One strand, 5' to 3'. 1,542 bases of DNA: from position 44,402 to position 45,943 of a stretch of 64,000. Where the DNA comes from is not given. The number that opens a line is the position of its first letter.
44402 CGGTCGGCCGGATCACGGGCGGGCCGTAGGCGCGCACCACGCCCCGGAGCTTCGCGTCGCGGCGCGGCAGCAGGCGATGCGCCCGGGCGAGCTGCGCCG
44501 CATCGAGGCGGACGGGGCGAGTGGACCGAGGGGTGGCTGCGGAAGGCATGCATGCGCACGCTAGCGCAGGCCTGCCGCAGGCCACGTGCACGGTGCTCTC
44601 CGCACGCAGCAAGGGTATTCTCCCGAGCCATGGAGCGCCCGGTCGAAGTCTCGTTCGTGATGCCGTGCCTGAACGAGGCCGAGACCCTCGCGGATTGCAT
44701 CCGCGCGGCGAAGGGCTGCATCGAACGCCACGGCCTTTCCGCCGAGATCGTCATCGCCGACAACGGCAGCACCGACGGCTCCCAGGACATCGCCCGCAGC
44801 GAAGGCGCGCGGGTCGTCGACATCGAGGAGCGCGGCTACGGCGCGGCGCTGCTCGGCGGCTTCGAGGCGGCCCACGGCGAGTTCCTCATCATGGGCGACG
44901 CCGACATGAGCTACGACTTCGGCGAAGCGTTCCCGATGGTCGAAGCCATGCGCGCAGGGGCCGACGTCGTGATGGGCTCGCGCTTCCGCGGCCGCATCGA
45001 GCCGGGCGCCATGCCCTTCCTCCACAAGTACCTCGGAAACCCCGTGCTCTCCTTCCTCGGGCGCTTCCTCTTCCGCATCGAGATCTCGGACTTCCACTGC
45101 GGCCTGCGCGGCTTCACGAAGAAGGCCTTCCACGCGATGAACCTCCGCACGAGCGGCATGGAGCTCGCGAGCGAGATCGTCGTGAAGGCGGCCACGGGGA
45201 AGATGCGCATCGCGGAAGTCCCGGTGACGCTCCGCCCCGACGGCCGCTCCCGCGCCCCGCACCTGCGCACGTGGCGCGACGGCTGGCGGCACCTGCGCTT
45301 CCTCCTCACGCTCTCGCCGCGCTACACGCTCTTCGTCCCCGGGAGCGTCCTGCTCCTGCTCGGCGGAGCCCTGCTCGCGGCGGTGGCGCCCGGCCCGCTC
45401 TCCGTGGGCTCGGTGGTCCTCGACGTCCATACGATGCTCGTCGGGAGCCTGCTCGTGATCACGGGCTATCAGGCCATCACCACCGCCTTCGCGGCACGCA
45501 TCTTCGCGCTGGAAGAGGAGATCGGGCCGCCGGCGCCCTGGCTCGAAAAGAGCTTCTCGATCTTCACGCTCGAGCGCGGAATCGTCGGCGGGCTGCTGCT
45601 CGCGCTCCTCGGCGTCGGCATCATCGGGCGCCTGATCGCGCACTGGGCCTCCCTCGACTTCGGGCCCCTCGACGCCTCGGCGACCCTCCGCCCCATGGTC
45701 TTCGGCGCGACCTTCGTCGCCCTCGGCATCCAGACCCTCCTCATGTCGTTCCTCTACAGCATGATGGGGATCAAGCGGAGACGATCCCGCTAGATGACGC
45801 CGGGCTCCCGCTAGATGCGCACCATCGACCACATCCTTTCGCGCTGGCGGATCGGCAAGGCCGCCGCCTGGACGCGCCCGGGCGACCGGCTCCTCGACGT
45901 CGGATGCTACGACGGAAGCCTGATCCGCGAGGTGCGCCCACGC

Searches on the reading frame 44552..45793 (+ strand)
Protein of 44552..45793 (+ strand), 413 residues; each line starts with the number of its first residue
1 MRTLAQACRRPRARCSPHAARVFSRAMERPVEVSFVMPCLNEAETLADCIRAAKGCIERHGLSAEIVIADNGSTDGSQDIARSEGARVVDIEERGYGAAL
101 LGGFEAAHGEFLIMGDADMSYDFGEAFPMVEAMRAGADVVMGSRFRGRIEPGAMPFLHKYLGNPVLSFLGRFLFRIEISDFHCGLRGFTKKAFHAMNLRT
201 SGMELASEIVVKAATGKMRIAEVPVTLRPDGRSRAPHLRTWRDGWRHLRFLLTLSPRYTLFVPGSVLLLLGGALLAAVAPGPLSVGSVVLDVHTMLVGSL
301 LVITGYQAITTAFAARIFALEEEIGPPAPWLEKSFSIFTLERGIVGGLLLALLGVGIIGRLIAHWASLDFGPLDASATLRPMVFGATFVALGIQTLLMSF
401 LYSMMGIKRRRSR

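Call 87: search_protein_families(library=pfam, proteins=[window:44552-45793:+], max_evalue=0.001)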
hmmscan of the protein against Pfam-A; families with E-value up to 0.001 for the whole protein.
window:44552-45793:+ (413 aa): 1 family
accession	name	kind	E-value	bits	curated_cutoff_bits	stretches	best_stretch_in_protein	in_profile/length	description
PF00535.33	Glycos_transf_2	-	3.6e-25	89.3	23.3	1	34-194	1-165/168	Glycosyl transferase family 2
